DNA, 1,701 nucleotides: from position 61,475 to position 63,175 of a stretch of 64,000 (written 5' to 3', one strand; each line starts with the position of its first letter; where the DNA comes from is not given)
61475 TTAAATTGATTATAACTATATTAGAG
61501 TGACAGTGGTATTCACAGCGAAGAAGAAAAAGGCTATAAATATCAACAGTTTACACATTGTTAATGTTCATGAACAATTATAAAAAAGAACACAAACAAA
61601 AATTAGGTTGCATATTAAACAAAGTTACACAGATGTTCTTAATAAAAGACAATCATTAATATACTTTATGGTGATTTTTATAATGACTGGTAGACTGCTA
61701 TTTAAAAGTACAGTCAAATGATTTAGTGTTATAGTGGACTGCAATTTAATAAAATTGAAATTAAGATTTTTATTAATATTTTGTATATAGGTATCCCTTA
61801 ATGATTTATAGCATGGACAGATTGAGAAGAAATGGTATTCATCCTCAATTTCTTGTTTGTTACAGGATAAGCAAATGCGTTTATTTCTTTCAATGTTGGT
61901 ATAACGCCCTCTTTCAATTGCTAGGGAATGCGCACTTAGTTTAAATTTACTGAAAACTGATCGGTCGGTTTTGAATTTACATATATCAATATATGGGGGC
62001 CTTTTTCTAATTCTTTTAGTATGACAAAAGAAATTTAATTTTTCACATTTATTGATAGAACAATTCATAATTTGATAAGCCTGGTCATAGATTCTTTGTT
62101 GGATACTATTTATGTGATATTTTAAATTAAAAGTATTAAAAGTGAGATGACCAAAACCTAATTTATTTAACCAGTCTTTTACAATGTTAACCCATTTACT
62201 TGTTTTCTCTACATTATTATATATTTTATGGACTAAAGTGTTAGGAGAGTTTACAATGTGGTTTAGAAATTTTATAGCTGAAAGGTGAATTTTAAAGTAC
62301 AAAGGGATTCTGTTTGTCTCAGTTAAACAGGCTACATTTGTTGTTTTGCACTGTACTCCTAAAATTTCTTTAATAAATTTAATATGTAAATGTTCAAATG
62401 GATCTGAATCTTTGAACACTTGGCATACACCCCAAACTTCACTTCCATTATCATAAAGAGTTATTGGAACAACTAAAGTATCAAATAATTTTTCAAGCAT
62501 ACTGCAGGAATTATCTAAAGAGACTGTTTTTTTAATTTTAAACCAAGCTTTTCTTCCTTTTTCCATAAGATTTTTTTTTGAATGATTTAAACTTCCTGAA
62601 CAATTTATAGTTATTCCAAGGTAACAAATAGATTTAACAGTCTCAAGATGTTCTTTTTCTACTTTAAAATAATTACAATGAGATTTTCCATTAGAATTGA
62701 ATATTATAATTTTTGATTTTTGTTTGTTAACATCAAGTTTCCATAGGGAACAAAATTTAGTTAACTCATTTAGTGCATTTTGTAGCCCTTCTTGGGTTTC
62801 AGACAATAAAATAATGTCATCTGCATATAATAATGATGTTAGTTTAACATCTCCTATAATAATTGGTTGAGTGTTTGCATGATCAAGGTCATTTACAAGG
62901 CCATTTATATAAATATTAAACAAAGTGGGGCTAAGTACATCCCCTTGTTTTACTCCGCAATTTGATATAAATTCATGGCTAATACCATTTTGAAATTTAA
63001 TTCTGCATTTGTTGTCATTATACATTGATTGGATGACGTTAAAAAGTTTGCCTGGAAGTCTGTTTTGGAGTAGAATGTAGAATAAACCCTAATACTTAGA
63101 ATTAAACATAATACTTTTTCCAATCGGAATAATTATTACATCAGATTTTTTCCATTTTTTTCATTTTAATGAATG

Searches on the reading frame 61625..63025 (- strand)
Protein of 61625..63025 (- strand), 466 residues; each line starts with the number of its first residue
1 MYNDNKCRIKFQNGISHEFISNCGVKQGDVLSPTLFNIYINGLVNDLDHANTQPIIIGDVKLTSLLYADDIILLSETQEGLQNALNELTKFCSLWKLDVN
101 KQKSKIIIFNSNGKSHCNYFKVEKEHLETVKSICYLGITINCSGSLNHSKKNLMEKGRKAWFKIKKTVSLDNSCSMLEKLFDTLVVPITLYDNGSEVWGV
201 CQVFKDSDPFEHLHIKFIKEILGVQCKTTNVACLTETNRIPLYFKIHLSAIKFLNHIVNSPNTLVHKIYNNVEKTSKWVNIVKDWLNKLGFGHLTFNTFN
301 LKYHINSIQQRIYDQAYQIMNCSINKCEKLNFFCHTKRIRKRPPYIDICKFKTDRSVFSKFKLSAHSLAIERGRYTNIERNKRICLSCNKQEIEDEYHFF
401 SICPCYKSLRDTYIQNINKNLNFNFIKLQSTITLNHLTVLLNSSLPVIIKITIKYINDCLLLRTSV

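Call 70: search_protein_families(library=pfam, proteins=[window:61625-63025:-], max_evalue=0.001)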
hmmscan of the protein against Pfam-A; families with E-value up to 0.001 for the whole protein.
window:61625-63025:- (466 aa): 1 family
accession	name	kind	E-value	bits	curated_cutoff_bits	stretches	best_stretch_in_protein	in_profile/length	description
PF00078.32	RVT_1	-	3.7e-21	76.2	29.6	1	14-140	108-205/205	Reverse transcriptase (RNA-dependent DNA polymerase)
